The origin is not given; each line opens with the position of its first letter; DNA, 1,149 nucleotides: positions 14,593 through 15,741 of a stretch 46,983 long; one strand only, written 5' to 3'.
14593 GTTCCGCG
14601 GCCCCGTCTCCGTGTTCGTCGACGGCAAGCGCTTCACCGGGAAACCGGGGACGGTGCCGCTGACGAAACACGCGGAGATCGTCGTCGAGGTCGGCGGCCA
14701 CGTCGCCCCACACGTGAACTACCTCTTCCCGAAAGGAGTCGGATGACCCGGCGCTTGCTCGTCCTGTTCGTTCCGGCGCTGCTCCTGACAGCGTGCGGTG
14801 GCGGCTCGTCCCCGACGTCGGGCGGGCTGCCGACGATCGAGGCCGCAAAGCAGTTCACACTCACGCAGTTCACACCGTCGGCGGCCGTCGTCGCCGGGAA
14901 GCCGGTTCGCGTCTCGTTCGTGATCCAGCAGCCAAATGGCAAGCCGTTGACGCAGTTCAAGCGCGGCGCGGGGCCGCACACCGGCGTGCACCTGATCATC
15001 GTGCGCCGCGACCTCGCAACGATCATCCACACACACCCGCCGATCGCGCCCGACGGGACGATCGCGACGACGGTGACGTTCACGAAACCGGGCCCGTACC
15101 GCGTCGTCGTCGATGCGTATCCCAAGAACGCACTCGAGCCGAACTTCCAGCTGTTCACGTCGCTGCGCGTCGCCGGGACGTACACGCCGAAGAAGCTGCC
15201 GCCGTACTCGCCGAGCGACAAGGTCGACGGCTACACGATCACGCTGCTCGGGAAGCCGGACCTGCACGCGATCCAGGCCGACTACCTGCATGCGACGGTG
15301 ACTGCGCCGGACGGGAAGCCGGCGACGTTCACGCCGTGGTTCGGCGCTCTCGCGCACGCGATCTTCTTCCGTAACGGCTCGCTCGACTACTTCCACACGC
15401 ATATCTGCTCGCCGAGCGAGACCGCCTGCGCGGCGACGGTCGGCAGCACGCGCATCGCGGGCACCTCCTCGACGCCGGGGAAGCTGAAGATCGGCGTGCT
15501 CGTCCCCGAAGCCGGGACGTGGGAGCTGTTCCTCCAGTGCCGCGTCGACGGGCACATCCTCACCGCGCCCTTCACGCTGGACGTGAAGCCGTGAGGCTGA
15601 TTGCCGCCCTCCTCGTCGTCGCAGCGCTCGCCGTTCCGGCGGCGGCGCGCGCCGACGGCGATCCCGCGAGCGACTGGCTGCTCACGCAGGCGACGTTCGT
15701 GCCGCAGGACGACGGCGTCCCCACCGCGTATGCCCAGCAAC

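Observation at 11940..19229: Six uncharacterised envelope proteins chained in one unit to Sco-YcnI-CopC/CopD (10-gene candidate copper-handling system)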

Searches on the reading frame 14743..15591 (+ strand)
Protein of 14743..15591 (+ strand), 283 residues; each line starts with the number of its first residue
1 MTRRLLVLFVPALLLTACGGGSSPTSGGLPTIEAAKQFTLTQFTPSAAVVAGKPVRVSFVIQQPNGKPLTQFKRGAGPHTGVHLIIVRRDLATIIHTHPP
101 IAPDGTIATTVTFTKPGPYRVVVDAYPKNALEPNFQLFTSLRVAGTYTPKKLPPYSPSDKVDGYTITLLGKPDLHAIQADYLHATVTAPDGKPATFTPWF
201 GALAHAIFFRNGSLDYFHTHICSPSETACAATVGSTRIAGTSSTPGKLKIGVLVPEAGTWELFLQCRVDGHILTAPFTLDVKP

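Call 4: search_protein_families(library=pfam, proteins=[window:14743-15591:+], max_evalue=1)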
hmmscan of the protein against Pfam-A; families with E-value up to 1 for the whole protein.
window:14743-15591:+ (283 aa): 1 family
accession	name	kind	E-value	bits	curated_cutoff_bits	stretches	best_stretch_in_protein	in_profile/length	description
PF13115.11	YtkA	-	0.05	14.7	25.9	0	104-123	65-84/85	YtkA-like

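Call 5: search_protein_families(library=ncbifam, proteins=[window:14743-15591:+], max_evalue=1)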
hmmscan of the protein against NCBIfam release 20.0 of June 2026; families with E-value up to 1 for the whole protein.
window:14743-15591:+ (283 aa): 2 families
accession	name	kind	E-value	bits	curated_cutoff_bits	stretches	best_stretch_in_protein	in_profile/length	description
TIGR03769.1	P_ac_wall_RPT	domain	0.0061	17.1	30.9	1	112-125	8-21/41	TIGR03769 domain-containing protein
NF047847.2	SS_mature_LptM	equivalog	0.16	12.1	27.7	1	1-19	1-21/31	LPS translocon maturation chaperone LptM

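Call 6: find_homologous_proteins(query=window:14743-15591:+)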
Query window:14743-15591:+ (283 aa): 5012 proteins with E <= 0.001 among 7861 candidates; the best 120 are listed.
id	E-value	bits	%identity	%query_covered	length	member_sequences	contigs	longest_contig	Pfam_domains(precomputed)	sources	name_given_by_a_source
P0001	3.7e-186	635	100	100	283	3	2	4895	-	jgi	jgi:hypothetical protein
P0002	1.1e-172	591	93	100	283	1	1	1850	-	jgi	jgi:hypothetical protein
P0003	5.3e-147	507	80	100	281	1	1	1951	-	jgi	jgi:hypothetical protein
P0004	2.0e-138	479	77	90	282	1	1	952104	-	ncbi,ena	-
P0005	5.0e-138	478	76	100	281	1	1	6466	-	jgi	jgi:hypothetical protein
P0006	9.2e-137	473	76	90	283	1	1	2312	-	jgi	jgi:hypothetical protein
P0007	4.0e-136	471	73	90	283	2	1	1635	-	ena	-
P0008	4.1e-136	471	76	90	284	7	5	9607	-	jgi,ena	-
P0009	5.7e-135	468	73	100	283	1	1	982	-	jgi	jgi:hypothetical protein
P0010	3.5e-134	465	73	100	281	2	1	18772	-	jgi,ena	-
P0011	5.4e-134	464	73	100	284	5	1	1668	-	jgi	jgi:hypothetical protein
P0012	5.9e-132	458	73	90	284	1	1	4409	-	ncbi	-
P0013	8.5e-130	451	72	90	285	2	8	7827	-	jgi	jgi:hypothetical protein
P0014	8.8e-130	450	70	100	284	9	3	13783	-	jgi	jgi:hypothetical protein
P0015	2.1e-129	449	69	100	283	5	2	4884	-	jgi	jgi:hypothetical protein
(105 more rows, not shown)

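Call 9: find_related_loci(query=A1, collection=genome_contigs, flank=10000)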
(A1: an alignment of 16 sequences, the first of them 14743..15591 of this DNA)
Query A1 (283 aa) in genome_contigs; peptide patterns used: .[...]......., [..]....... (x = any residue, [..] = any of these).
599 stretches matched a pattern (row limit reached: there are more); 555 encode a relative of the query (tblastn E <= 1e-3); the best 80 are kept; 80 distinct loci.
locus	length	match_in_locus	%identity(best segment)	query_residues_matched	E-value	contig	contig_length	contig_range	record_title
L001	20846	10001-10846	75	1-283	9e-135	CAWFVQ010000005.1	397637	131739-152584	MAG: uncultured Thermoleophilia bacterium isolate MFD04967.bin.2.123 genome assembly, contig: contig_30412, whole genome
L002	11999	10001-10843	68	1-283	2e-130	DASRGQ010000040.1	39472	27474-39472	MAG TPA_asm: Gaiellaceae bacterium isolate SMAG_U10062 k141_1156880, whole genome shotgun sequence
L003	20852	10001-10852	72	1-283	2e-130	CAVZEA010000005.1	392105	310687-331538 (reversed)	MAG: uncultured Thermoleophilia bacterium isolate MFD06714.bin.2.22 genome assembly, contig: contig_31040, whole genome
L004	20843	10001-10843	66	1-282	7e-121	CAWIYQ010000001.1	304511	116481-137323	MAG: uncultured Thermoleophilia bacterium isolate MFD06085.bin.2.125 genome assembly, contig: contig_10063, whole genome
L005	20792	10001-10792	68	17-283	4e-121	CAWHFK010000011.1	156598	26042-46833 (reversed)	MAG: uncultured Thermoleophilia bacterium isolate MFD00822.bin.1.185 genome assembly, contig: contig_79024, whole genome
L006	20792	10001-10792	68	17-283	3e-120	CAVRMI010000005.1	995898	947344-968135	MAG: uncultured Thermoleophilia bacterium isolate MFD05502.bin.1.65 genome assembly, contig: contig_16893, whole genome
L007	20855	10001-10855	66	1-283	7e-120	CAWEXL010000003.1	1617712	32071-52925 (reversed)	MAG: uncultured Thermoleophilia bacterium isolate MFD09671.bin.2.127 genome assembly, contig: contig_21661, whole genome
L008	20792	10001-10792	67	17-283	1e-119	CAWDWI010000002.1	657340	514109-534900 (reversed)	MAG: uncultured Thermoleophilia bacterium isolate MFD05841.bin.1.158 genome assembly, contig: contig_18363, whole genome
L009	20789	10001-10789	68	18-283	5e-119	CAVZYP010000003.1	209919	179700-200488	MAG: uncultured Thermoleophilia bacterium isolate MFD06298.bin.1.144 genome assembly, contig: contig_22824, whole genome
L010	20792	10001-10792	67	17-283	3e-118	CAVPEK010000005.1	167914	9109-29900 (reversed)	MAG: uncultured Thermoleophilia bacterium isolate MFD10113.bin.2.39 genome assembly, contig: contig_31123, whole genome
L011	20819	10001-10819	65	9-283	9e-117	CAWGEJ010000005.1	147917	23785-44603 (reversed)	MAG: uncultured Thermoleophilia bacterium isolate MFD02134.bin.1.147 genome assembly, contig: contig_15455, whole genome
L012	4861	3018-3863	63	1-283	1e-117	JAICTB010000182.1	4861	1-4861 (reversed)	MAG: Thermoleophilia bacterium isolate GZL_HYHR_2_bin.87 k141_3456733_length_4861_cov_35.1322, whole genome shotgun sequ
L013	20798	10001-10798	67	17-283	3e-116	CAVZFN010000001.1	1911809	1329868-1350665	MAG: uncultured Thermoleophilia bacterium isolate MFD05537.bin.1.28 genome assembly, contig: contig_2177, whole genome s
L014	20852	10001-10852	64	1-283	2e-115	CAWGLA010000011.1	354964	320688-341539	MAG: uncultured Thermoleophilia bacterium isolate MFD02199.bin.2.162 genome assembly, contig: contig_8579, whole genome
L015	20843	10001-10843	66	2-283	3e-115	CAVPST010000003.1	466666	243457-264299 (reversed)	MAG: uncultured Thermoleophilia bacterium isolate MFD00031.bin.2.92 genome assembly, contig: contig_42949, whole genome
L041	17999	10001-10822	59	4-281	3e-105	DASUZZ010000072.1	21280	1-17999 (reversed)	MAG TPA_asm: Gaiellaceae bacterium isolate SMAG_U1938 k141_1555247, whole genome shotgun sequence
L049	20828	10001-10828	57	6-281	3e-104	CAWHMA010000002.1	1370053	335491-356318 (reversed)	MAG: uncultured Solirubrobacterales bacterium isolate MFD09603.bin.1.281 genome assembly, contig: contig_246, whole geno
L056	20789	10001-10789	61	18-282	7e-103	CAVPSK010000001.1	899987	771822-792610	MAG: uncultured Thermoleophilia bacterium isolate MFD00031.bin.1.47 genome assembly, contig: contig_11150, whole genome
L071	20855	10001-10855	56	1-281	3e-101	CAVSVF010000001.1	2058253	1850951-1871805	MAG: uncultured Solirubrobacterales bacterium isolate MFD09603.bin.2.12 genome assembly, contig: contig_334, whole genom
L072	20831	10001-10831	59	4-283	4e-101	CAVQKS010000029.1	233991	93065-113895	MAG: uncultured Thermoleophilia bacterium isolate MFD00031.bin.2.126 genome assembly, contig: contig_9981, whole genome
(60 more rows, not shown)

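Call 19: search_solved_structures(query=A1, max_evalue=10, show_alignments=2)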
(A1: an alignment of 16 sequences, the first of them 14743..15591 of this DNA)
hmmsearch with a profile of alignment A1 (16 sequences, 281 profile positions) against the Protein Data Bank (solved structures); distinct sequences matched with E-value up to 10: 10.
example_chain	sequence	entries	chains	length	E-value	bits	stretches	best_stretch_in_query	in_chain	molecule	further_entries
2ys3_A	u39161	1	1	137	0.34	13.5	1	202-267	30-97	Unc-112-related protein 2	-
6tjv_Q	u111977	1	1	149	0.34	13.5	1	134-190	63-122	Tll0220 protein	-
2mxa_A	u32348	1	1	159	0.38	13.3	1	134-190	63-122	NDH-1 complex sensory subunit CupS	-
7f3n_A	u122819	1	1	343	0.9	12.1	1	92-123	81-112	Type III effector protein popp2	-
5w3x_A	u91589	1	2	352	0.94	12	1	92-123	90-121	PopP2 protein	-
5w3y_A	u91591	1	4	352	0.94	12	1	92-123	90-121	PopP2 protein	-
5w3t_A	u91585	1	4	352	0.94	12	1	92-123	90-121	PopP2 protein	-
5w40_A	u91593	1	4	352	0.94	12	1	92-123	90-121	PopP2 protein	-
5l81_A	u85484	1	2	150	1.3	11.6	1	204-268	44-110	Fermitin family homolog 3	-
5cwd_A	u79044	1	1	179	7.6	9.1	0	10-45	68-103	Designed helical repeat protein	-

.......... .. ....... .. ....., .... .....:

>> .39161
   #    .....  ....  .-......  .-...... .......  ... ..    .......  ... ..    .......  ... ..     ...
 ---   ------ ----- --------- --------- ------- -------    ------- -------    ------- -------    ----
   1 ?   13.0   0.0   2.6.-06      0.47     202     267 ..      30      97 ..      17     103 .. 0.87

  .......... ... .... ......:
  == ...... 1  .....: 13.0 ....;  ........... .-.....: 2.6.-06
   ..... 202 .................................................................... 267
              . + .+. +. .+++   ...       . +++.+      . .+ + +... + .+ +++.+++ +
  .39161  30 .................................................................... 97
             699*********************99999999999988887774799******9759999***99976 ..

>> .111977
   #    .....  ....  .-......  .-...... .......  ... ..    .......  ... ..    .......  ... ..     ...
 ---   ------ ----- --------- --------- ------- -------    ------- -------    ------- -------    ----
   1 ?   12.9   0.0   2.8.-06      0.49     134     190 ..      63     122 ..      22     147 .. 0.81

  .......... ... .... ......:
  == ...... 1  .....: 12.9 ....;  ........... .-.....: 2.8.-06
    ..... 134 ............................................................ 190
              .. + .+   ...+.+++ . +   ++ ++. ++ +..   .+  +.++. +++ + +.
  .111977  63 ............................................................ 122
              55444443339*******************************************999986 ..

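Call 42: predict_structure(alignment_id=A7)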
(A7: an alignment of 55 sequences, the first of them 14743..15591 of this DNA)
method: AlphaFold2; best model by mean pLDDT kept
length: 283 residues; sequences in the alignment: 55
mean_pLDDT: 85.8   pTM: 0.82
mean pLDDT of the five models: 85.8, 85.4, 85.2, 84.4, 83.7
residues with pLDDT >= 90: 198; 70-90: 41; 50-70: 11; < 50: 33
segments of 3 or more residues with pLDDT < 50: 1-33
pLDDT, mean of each block of 10 residues (from residue 1): 36 34 29 67 97 98 94 89 98 97 98 98 92 89 97 97 97 92 97 93 95 94 78 68 91 94 95 97 96
secondary structure, 60 per line:
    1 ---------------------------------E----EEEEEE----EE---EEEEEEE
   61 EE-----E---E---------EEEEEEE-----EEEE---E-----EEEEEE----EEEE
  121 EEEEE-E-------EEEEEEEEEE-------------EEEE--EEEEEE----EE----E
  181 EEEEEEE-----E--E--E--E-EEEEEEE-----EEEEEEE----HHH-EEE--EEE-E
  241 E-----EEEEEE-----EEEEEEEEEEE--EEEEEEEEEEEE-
elements in order: E39-44 E54-62 E82-88 E94-97 E107-112 E117-125 E135-144 E158-161 E164-169 E180-187 E204-210 E216-222 E231-233 E236-238 E247-252 E258-268 E271-282

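Call 46: fold_search(model_id=the predicted structure, library=pdb)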
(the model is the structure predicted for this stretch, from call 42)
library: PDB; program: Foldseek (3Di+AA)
matches with E <= 10: 1838; with E <= 0.001: 186
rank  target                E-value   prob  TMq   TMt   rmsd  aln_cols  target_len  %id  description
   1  8s80_A                5.5e-07  1.00  0.25  0.31  19.2       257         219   12  Domains 4 and 5 of Sap S-layer protein from Bacillus anthracis (released 2024-11-20)
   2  8s80_F                6.3e-07  1.00  0.24  0.31  19.1       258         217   13  Domains 4 and 5 of Sap S-layer protein from Bacillus anthracis (released 2024-11-20)
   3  8s80_B                1.6e-06  1.00  0.24  0.31  19.5       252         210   10  Domains 4 and 5 of Sap S-layer protein from Bacillus anthracis (released 2024-11-20)
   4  6fg9_B                6.4e-06  1.00  0.22  0.08  20.8       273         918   14  Mouse SORCS2 ectodomain (sortilin related VPS10 domain containing receptor 2) (released 2018-08-01)
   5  4be6_A                8.7e-06  1.00  0.24  0.29  14.8       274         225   12  V. cholera biofilm scaffolding protein RbmA (released 2013-12-18)
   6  9qk2_F                9.1e-06  1.00  0.24  0.12  17.3       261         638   11  Structure of the Complement classical and lectin pathway C3 convertase in complex with substrate C3 (released 2025-12-24)
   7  7ouv_B                1.0e-05  1.00  0.25  0.32  12.0       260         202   14  Crystal structure of human filamin C domains 14-15 cardiovascular disease causing mutation S1624L (released 2022-06-22)
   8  8cml_E                1.2e-05  1.00  0.28  0.13  17.7       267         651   10  Cryo-EM structure of complement C5 in complex with nanobodies UNbC5-1 and UNbC5-2 (released 2023-09-27)
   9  6a8p_C                1.2e-05  1.00  0.23  0.11  18.1       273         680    9  Transglutaminase 2 mutant G224V in complex with GTP (released 2018-09-26)
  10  5k6x_A                1.5e-05  1.00  0.22  0.17  19.0       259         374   13  Sidekick-2 immunoglobulin domains 1-4, crystal form 1 (released 2016-09-28)
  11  8dy2_A                1.8e-05  1.00  0.45  0.51   6.8       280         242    9  Crystal Structure of spFv GLK1 (released 2023-05-03)
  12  7ouu_A                1.8e-05  1.00  0.25  0.32  12.3       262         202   13  Crystal structure of human filamin C domains 14-15 (released 2022-06-22)
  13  6sdb_B                1.8e-05  1.00  0.22  0.30  16.1       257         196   12  Chimeric titin Z1Z2 functionalized with a KLER exogenous peptide from decorin (released 2019-09-18)
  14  4be5_A                2.3e-05  1.00  0.25  0.30  14.6       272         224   12  V. cholera biofilm scaffolding protein RbmA (released 2013-12-18)
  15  4pyg_A                2.3e-05  1.00  0.25  0.12  18.0       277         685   10  Transglutaminase2 complexed with GTP (released 2015-02-11)
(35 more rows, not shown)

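Call 58: search_protein_representatives(protein=window:14743-15591:+)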
Query: 283 residues. Proteins with E-value up to 0.001 (for the whole library): 2173; up to 1e-10: 774; up to 1e-30: 81. The best 150 are listed.
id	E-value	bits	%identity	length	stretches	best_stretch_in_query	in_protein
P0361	9.1e-95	333.9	59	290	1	12-281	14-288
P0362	2.3e-94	332.6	57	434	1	9-281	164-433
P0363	2.2e-82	293.3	60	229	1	57-281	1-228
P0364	1.1e-76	274.5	52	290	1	9-282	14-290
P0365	2.8e-69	250.3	58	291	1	12-226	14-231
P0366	6.3e-68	245.8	47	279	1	10-281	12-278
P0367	1.2e-66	241.6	59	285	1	9-205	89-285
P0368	7.1e-63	229.3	56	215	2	6-126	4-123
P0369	2.0e-62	227.8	45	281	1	11-282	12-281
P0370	9.7e-62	225.5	54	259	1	15-232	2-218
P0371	1.5e-60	221.6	60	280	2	2-157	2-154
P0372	2.3e-60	221.0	46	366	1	5-281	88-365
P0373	1.4e-58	215.2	55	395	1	2-220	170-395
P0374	4.2e-55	203.8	54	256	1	12-212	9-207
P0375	4.7e-55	203.6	54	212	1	11-199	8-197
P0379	7.5e-54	199.6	52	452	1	63-239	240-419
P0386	5.7e-47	177.1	51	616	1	3-183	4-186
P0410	1.6e-38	149.4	41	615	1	2-281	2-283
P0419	3.8e-36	141.5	40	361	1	3-277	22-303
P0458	2.3e-27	112.8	36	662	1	4-282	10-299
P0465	6.4e-26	108.0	31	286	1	4-282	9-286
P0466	9.2e-26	107.5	37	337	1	20-283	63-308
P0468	1.4e-25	106.9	37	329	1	18-279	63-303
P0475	4.7e-25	105.2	46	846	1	53-213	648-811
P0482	1.4e-24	103.6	42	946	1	43-281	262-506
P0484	2.0e-24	103.1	38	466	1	21-281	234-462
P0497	1.7e-23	100.1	34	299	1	21-280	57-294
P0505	9.5e-23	97.6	39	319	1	27-280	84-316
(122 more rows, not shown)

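Call 59: search_protein_families(library=pfam, proteins=[P0410, P0458, P0386, P0482, P0475, P0362, P0379, P0484, P0465, P0466], max_evalue=0.01)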
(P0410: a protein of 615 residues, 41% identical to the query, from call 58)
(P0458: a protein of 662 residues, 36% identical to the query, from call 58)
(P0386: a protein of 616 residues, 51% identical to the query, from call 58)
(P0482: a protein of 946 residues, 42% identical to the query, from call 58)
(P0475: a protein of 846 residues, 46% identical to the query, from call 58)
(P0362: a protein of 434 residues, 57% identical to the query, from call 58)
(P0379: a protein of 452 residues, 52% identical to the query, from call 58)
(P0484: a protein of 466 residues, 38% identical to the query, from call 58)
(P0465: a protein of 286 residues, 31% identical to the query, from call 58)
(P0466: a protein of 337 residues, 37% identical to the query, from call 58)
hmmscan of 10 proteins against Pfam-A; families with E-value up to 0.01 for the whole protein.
P0410 (615 aa): 1 family
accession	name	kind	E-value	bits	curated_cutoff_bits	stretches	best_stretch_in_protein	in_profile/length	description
PF07987.16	DUF1775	-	0.0013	19.6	25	1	321-390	9-89/146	Domain of unkown function (DUF1775)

P0458 (662 aa): 1 family
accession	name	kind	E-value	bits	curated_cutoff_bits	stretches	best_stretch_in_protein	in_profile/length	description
PF07987.16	DUF1775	-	8.9e-05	23.3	25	1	338-385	10-57/146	Domain of unkown function (DUF1775)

P0386 (616 aa): 0 families

P0482 (946 aa): 0 families

P0475 (846 aa): 0 families

P0362 (434 aa): 0 families

P0379 (452 aa): 0 families

P0484 (466 aa): 1 family
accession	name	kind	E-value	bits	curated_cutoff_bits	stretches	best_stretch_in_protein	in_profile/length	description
PF14342.11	DUF4396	-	1.6e-39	136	27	1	20-149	4-140/141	Domain of unknown function (DUF4396)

P0465 (286 aa): 0 families

P0466 (337 aa): 1 family
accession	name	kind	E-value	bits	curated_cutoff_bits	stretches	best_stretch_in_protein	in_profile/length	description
PF13115.11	YtkA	-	3.6e-06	28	25.9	1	196-233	2-38/85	YtkA-like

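Call 60: list_cluster_members(proteins=[P0410, P0458, P0465, P0466, P0468, P0497, P0505, P0482, P0475, P0419])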
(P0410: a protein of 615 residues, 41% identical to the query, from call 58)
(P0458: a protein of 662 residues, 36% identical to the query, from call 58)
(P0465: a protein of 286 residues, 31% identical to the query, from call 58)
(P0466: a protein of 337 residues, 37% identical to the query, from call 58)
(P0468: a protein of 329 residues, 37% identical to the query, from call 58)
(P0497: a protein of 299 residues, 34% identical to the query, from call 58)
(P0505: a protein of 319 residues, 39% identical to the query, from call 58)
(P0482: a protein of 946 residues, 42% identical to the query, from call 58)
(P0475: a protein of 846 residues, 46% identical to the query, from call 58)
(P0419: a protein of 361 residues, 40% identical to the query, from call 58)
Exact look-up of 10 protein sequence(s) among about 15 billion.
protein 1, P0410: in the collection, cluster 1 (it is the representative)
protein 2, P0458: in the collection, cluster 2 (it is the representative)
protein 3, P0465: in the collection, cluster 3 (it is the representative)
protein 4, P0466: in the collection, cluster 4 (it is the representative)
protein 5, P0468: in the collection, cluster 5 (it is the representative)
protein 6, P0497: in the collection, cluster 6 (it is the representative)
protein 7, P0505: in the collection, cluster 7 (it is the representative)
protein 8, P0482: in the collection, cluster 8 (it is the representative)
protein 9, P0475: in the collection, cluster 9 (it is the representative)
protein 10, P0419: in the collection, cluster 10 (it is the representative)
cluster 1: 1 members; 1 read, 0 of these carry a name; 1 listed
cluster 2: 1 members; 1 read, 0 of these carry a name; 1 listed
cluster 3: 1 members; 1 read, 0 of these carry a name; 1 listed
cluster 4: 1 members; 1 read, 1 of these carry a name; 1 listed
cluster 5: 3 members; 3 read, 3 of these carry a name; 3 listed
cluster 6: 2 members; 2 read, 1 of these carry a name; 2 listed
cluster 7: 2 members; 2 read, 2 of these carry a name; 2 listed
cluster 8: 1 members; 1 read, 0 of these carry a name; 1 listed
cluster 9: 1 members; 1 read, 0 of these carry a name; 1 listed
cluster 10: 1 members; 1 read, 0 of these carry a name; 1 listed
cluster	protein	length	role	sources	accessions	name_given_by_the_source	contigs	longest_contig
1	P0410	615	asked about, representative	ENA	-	-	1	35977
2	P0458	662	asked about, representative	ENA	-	-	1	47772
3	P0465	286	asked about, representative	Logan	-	-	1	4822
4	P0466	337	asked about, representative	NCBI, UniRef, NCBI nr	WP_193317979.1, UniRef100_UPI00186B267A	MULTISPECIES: hypothetical protein [Streptomyces] | hypothetical protein n=1 Tax=Streptomyces TaxID=1883 RepID=UPI00186B267A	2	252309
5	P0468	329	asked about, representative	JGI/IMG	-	hypothetical protein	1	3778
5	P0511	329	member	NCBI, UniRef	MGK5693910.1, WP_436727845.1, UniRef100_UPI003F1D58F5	hypothetical protein ACSNOJ_13580 [Streptomyces sp. URMC 128] | hypothetical protein n=1 Tax=Streptomyces sp. URMC 128 TaxID=3423404 RepID=UPI003F1D58F5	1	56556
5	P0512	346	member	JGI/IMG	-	hypothetical protein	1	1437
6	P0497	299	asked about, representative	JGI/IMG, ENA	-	-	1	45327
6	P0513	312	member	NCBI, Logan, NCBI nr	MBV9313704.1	MAG: hypothetical protein JO100_08080 [Pseudonocardia sp.] | hypothetical protein [Pseudonocardia sp.]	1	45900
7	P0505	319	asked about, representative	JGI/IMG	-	hypothetical protein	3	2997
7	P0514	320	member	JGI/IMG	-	hypothetical protein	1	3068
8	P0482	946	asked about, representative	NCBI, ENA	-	-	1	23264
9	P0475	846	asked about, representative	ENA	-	-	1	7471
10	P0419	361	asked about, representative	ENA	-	-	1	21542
